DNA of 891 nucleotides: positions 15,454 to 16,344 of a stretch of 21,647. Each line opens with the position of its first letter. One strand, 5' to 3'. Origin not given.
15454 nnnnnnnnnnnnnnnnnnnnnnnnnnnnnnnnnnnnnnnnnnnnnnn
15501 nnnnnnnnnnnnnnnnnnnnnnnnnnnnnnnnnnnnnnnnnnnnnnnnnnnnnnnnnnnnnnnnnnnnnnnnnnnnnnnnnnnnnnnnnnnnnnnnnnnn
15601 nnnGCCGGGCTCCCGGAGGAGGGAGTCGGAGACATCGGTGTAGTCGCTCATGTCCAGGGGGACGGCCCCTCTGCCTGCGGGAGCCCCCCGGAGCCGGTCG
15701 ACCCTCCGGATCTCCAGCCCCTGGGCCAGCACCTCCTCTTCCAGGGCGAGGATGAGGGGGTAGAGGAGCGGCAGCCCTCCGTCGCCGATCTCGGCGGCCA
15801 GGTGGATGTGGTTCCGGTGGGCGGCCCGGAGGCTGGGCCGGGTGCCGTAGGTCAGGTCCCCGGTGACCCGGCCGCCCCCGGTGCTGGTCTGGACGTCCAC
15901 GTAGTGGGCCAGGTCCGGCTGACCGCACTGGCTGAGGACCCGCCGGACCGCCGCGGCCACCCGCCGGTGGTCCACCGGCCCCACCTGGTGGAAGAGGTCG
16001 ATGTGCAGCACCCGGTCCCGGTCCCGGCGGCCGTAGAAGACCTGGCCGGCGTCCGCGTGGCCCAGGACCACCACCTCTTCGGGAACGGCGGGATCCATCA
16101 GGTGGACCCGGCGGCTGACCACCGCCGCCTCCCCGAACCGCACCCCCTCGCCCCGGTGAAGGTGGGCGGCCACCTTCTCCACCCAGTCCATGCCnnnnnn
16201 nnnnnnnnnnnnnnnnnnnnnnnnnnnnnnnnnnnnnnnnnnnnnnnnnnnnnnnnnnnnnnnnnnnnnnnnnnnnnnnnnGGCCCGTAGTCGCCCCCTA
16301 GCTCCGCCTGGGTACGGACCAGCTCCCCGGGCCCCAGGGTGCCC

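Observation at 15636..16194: Unrecognised ~190-aa N-terminal domain, plus wHTH-like segment, on the VWA protein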

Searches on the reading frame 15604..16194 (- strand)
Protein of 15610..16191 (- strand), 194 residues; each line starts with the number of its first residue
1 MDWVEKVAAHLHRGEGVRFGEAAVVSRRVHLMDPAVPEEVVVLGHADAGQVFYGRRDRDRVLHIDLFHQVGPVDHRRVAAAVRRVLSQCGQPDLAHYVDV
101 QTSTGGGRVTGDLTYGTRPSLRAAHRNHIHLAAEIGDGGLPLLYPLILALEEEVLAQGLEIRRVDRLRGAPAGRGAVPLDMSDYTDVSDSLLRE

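Call 5: find_homologous_proteins(query=window:15610-16191:-, max_evalue=0.01)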
Query seq(194 aa) (194 aa): 1 proteins with E <= 0.01 among 3001 candidates.
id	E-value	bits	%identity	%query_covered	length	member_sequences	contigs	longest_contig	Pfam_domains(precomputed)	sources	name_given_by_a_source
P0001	1.9e-33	134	46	80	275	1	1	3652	-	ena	-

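Call 10: find_encoding_contigs(protein=P0001, flank=10000)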
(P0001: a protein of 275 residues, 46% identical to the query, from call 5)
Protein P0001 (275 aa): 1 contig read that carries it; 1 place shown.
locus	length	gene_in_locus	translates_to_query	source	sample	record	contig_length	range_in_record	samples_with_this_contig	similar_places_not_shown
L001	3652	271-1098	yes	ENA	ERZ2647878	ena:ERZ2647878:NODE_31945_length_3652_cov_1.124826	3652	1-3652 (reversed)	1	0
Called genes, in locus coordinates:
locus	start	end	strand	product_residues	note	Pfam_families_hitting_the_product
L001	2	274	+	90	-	?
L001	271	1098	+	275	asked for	-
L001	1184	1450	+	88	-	-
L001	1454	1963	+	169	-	PF00092:VWA, PF13519:VWA_2 (weak)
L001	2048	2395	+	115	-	-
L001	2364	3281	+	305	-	PF01368:DHH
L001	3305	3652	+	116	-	?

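Call 13: find_related_loci(query=window:15636-16194:-, collection=genome_contigs, flank=10000)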
Query window:15636-16194:- (186 aa) in genome_contigs; peptide patterns used: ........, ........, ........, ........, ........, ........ (x = any residue, [..] = any of these).
124 stretches matched a pattern; 2 encode a relative of the query (tblastn E <= 1e-3); 2 distinct loci.
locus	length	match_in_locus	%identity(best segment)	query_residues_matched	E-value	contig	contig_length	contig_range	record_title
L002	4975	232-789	97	1-186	2e-118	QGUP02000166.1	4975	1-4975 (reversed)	MAG: Bacillota bacterium isolate ZC4RG38 NODE_19687_length_4975_cov_10.856707, whole genome shotgun sequence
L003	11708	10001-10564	41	12-186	3e-42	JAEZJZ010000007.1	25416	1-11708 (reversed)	MAG: Bacillota bacterium isolate OH_CDB_256 k127_822857, whole genome shotgun sequence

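Call 16: search_protein_representatives(protein=window:15636-16194:-)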
Query: 186 residues. Proteins with E-value up to 0.001 (for the whole library): 152; up to 1e-10: 128; up to 1e-30: 80. The best 150 are listed.
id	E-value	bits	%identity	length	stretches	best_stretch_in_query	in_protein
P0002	1.3e-50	188.1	55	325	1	2-185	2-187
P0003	5.0e-50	186.1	51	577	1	5-185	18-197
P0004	2.0e-49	184.2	52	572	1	9-183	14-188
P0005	1.1e-47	178.4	55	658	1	3-185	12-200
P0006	5.8e-46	172.9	49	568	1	8-185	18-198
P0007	2.0e-45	171.1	53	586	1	8-185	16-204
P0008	2.9e-44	167.4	54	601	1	8-185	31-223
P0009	7.9e-44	165.9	56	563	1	11-170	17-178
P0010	8.2e-44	165.9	49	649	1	7-185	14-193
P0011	1.1e-43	165.5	49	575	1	5-176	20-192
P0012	1.5e-43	165.0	51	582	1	6-186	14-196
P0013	1.6e-43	164.9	53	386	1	9-185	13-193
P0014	2.1e-41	158.0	55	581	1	12-185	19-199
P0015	2.4e-41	157.9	51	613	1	6-181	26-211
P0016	2.5e-41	157.8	48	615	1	4-184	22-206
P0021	1.3e-40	155.5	47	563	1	12-185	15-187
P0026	2.3e-39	151.3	46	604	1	4-185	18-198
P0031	1.3e-37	145.7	40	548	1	5-185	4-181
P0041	1.6e-36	142.1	43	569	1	11-185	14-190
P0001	7.1e-34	133.5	51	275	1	8-155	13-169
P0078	5.4e-31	124.1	36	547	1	4-185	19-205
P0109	8.2e-23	97.4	34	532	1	12-168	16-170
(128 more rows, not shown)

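Call 23: search_solved_structures(query=A1, max_evalue=10, show_alignments=3)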
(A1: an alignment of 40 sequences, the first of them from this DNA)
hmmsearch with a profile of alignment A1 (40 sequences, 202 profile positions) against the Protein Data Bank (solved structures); distinct sequences matched with E-value up to 10: 3.
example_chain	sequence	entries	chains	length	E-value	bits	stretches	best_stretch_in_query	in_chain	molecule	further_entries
6ihl_A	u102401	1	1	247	0.53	12.8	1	45-100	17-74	Phosphorylated protein phosphatase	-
1ddz_A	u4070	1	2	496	0.66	12.5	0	46-67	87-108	CARBONIC ANHYDRASE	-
6enj_7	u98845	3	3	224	0.79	12.2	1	36-114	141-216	50S ribosomal protein L1 | Large ribosomal subunit protein uL1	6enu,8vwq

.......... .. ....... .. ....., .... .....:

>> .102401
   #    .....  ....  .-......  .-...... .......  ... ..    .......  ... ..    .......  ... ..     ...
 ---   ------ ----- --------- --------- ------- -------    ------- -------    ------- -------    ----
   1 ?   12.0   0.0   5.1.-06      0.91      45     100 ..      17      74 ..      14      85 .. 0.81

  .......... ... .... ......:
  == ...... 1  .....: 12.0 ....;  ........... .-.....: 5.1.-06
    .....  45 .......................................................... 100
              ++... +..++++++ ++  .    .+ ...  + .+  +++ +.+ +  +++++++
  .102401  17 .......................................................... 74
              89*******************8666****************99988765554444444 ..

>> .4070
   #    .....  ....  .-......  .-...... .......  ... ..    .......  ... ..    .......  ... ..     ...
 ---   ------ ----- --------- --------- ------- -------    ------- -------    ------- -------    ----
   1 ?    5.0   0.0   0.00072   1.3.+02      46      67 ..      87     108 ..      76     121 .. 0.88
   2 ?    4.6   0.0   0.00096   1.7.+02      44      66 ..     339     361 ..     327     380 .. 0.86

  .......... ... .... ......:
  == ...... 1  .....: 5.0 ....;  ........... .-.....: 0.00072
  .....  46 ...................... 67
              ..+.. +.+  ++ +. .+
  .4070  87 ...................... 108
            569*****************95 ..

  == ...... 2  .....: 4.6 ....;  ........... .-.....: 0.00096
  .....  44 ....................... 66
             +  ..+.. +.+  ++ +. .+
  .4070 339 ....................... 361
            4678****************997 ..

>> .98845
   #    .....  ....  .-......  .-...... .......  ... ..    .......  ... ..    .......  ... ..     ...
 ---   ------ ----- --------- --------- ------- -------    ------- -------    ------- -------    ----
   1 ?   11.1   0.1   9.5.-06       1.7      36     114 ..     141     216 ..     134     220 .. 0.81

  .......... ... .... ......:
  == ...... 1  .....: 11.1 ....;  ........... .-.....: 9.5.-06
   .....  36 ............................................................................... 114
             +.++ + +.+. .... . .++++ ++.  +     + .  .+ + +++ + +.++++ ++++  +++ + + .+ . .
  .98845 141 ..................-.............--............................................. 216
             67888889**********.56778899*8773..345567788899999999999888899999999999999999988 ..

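Call 24: search_protein_families(library=pfam, alignment_id=A1, max_evalue=1)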
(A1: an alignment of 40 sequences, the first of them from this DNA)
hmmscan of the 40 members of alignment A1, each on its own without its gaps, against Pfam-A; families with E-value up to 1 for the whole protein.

A. member 1, seq(196 aa): 0 families

B. families by the number of members that match (of 40 scanned): 11 families
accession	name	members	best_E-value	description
PF10118.14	Metal_hydrol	1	0.035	Predicted metal-dependent hydrolase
PF13062.12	DUF3924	1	0.042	Protein of unknown function (DUF3924)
PF02675.21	AdoMet_dc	1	0.049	S-adenosylmethionine decarboxylase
PF18397.6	IKBKB_SDD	1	0.052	IQBAL scaffold dimerization domain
PF19086.5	Terpene_syn_C_2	1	0.069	Terpene synthase family 2, C-terminal metal binding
PF17758.7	Prot_ATP_ID_OB_N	1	0.13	Proteasomal ATPase OB N-terminal domain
PF18833.7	TPR_22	1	0.13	Tetratricopeptide repeat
PF10442.14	FIST_C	1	0.19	FIST C domain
PF04282.18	DUF438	1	0.2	Family of unknown function (DUF438)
PF22357.2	AF1548-like_C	1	0.23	AF1548-like, C-terminal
PF04697.18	Pinin_SDK_N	1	0.24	pinin/SDK conserved region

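Call 28: predict_structure(alignment_id=A1)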
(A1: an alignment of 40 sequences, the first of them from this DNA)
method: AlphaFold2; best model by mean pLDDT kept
length: 196 residues; sequences in the alignment: 40
mean_pLDDT: 95.3   pTM: 0.91
mean pLDDT of the five models: 95.3, 94.7, 94.3, 94.3, 94.0
residues with pLDDT >= 90: 176; 70-90: 15; 50-70: 5; < 50: 0
segments of 3 or more residues with pLDDT < 50: none
pLDDT, mean of each block of 10 residues (from residue 1): 93 96 97 95 96 96 98 98 98 98 98 97 97 98 98 98 96 75 89 89
secondary structure, 60 per line:
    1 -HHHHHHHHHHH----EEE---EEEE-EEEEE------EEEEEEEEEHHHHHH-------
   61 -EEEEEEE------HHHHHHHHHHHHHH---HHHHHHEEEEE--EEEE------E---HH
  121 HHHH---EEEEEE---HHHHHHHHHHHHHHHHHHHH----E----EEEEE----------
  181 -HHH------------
elements in order: H2-12 E17-19 E23-26 E28-32 E39-47 H48-53 E62-68 H75-88 H92-97 E98-102 E105-108 H119-124 E128-133 H137-156 E166-170

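Call 36: fold_search(model_id=the predicted structure, library=pdb)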
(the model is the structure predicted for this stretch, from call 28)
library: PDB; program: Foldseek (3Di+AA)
matches with E <= 10: 491; with E <= 0.001: 0
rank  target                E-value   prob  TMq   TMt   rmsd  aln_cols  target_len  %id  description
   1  8tge_Z                1.9e-01  0.20  0.21  0.35   9.1       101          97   16  Crystal structure of the Methanosarcina mazei glutamine synthetase in complex with GlnK1 (released 2023-11-15)
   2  8oz0_D                2.0e-01  0.14  0.21  0.17   7.4       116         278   12  Structure of a human 48S translation initiation complex with eIF4F and eIF4A (released 2024-02-07)
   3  1k1c_MODEL_1_A        2.4e-01  0.21  0.23  0.42   7.4        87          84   11  Solution Structure of Crh, the Bacillus subtilis Catabolite Repression HPr (released 2001-10-17)
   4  8fbp_I                2.7e-01  0.11  0.18  0.09  16.8       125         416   10  Glutamine synthetase from Pseudomonas aeruginosa, filament double-unit in compressed conformation (released 2024-02-14)
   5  9g04_B                4.0e-01  0.20  0.26  0.07   7.0       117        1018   14  Structure of MadB, a class I dehydrates from Clostridium maddingley in the apo state (released 2025-07-16)
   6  8fcj_B                4.0e-01  0.15  0.23  0.21   7.3        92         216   12  Cryo-EM structure of Cascade-DNA (P23) complex in type I-B CAST system (released 2023-08-09)
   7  8fbp_D                4.3e-01  0.09  0.19  0.09  17.6       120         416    9  Glutamine synthetase from Pseudomonas aeruginosa, filament double-unit in compressed conformation (released 2024-02-14)
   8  9g04_A                4.6e-01  0.23  0.28  0.07   6.3       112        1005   14  Structure of MadB, a class I dehydrates from Clostridium maddingley in the apo state (released 2025-07-16)
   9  7ux1_A                4.6e-01  0.10  0.29  0.10  16.0       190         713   13  EcMscK in an Open Conformation (released 2022-11-23)
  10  1gnk_A                4.9e-01  0.15  0.20  0.34   8.2        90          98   14  GLNK, A SIGNAL PROTEIN FROM E. COLI (released 1999-07-23)
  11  9hny_FS               5.2e-01  0.30  0.27  0.22   4.8        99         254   11  Mitoribosomal small subunit in complex with Mettl15 and Mettl17 (released 2025-03-26)
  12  9g05_A                5.2e-01  0.23  0.28  0.07   6.8       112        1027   17  Structure of MadB, a class I dehydrates from Clostridium maddingley, in complex with its substrate (released 2025-07-16)
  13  8tge_J                5.6e-01  0.12  0.21  0.35   8.3       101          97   16  Crystal structure of the Methanosarcina mazei glutamine synthetase in complex with GlnK1 (released 2023-11-15)
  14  8fbp_E                5.6e-01  0.08  0.19  0.09  17.3       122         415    9  Glutamine synthetase from Pseudomonas aeruginosa, filament double-unit in compressed conformation (released 2024-02-14)
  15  3io0                  5.6e-01  0.03  0.19  0.17  13.8       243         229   10  Crystal structure of EtuB from Clostridium kluyveri (released 2009-09-15)
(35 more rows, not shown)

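Call 37: find_homologous_proteins(query=A1, max_evalue=0.001)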
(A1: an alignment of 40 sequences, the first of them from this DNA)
Query A1 (40 sequences) (196 aa, profile of the alignment): 9 proteins with E <= 0.001 among 8000 candidates.
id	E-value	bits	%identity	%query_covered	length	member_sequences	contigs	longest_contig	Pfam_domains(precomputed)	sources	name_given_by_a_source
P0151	1.4e-66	242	42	93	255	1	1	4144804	-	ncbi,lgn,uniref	ncbi:hypothetical protein SCACP_00950 [Sporomusa carbonis]|uniref:hypothetical protein n=1 Tax=Sporo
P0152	5.2e-66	240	41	95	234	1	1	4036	-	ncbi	ncbi:MAG: hypothetical protein ACRDBM_08205 [Sporomusa sp.]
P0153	1.8e-65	238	39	95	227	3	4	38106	-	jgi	-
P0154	3.6e-65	237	40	95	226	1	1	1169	-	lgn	-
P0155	1.1e-62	229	40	96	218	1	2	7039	-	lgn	-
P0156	4.3e-61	224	49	84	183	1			-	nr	nr:VWA domain-containing protein [Bacillota bacterium]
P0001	2.9e-57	211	46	79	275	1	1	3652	-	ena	-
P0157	1.2e-49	186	42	89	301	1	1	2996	-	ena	-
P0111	8.2e-43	164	40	64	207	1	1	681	-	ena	-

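Call 38: find_encoding_contigs(protein=P0151, flank=10000, max_places=3)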
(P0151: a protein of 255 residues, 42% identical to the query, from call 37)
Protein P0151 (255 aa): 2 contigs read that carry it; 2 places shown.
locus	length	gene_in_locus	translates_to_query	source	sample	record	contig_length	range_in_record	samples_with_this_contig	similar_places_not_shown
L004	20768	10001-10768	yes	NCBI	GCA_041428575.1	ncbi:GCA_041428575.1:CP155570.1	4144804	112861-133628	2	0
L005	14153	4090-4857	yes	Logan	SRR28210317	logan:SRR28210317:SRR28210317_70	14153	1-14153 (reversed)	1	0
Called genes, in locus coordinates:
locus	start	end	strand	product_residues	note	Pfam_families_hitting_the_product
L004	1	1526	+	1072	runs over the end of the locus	PF02463:SMC_N, PF13476:AAA_23 (faint), PF13555:AAA_29 (weak), PF13558:SbcC_Walker_B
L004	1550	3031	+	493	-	PF07075:NamZ_N, PF20732:NamZ_C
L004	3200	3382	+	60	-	-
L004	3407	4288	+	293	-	PF00781:DAGK_cat, PF19279:YegS_C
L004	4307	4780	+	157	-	PF00293:NUDIX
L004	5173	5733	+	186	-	PF17099:TrpP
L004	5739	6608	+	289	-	PF02463:SMC_N (weak), PF00005:ABC_tran, PF13481:AAA_25 (faint), PF13304:AAA_21 (weak)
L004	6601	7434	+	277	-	PF00005:ABC_tran, PF02463:SMC_N (faint), PF13304:AAA_21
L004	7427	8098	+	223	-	PF02361:CbiQ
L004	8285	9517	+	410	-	PF00155:Aminotran_1_2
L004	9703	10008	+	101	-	-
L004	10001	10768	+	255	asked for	-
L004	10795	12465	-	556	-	PF00144:Beta-lactamase, PF13354:Beta-lactamase2 (faint), PF07833:Cu_amine_oxidN1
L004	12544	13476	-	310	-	-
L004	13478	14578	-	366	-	PF01520:Amidase_3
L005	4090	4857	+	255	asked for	-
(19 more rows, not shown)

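Call 39: find_encoding_contigs(protein=P0153, flank=10000, max_places=3)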
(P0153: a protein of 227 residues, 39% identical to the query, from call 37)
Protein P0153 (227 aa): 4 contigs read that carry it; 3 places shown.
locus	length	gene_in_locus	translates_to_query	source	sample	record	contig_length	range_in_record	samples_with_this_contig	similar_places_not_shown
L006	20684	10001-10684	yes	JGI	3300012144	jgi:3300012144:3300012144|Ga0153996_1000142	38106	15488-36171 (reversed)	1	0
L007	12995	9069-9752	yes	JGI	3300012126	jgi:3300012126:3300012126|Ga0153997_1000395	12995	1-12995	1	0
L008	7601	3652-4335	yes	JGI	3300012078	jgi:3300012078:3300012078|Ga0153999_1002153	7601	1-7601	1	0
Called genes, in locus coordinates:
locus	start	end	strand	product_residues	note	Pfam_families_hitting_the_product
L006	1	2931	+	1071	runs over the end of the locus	PF02463:SMC_N, PF13476:AAA_23, PF13555:AAA_29 (weak), PF13558:SbcC_Walker_B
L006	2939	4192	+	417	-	PF07075:NamZ_N, PF20732:NamZ_C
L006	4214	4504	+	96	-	PF03795:YCII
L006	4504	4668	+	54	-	-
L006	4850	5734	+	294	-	PF00781:DAGK_cat, PF19279:YegS_C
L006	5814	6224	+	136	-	PF00293:NUDIX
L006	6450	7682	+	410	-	PF00155:Aminotran_1_2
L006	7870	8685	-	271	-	PF10613:Lig_chan-Glu_bd (faint), PF00497:SBP_bac_3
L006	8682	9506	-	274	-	PF00497:SBP_bac_3, PF10613:Lig_chan-Glu_bd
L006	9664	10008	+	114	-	-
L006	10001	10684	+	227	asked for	-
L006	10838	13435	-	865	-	PF02861:Clp_N, PF23569:NBD_SMAX1, PF00004:AAA, PF17871:AAA_lid_9, PF00004:AAA, PF07724:AAA_2, PF07728:AAA_5, PF10431:ClpB_D2-small, +9 more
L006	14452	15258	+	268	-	PF08543:Phos_pyr_kin, PF00294:PfkB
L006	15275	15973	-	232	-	-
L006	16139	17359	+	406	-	PF28548:4TM_phosphoesterase, PF00149:Metallophos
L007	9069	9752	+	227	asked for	-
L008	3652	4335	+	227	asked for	-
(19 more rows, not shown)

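Call 45: find_related_loci(query=A1, collection=metagenome_contigs, flank=7000)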
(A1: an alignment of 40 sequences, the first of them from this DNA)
Query A1 (196 aa) in metagenome_contigs; peptide patterns used: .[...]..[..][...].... (x = any residue, [..] = any of these).
122 stretches matched a pattern; 92 encode a relative of the query (tblastn E <= 1e-3); the best 80 are kept; 80 distinct loci.
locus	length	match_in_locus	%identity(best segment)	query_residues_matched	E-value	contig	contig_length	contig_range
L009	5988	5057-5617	50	7-193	2e-53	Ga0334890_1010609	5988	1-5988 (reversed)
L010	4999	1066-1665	49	2-196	8e-52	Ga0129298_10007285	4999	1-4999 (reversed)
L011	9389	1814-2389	49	5-194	3e-51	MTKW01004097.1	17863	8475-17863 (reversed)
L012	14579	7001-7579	48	3-196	2e-51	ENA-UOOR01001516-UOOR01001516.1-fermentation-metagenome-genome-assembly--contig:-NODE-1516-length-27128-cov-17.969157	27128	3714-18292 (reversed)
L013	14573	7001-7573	48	4-196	2e-51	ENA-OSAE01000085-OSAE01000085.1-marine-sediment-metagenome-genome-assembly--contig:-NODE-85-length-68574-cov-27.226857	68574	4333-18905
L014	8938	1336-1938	48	4-196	4e-50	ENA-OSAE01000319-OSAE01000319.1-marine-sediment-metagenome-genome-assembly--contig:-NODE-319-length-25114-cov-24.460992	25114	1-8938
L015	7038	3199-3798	47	3-194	2e-49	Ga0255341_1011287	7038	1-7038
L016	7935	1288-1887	47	3-194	2e-49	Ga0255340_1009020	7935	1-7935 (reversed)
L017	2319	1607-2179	39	1-194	1e-49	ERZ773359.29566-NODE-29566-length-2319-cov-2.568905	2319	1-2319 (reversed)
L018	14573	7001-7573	52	11-194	4e-49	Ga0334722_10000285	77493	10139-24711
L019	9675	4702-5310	46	11-194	1e-48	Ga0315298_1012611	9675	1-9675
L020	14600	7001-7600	46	3-194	1e-47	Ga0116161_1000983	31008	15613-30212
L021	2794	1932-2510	43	16-194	8e-48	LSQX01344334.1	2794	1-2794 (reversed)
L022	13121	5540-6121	47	5-194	2e-47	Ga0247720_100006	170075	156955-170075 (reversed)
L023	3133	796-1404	41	6-194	1e-47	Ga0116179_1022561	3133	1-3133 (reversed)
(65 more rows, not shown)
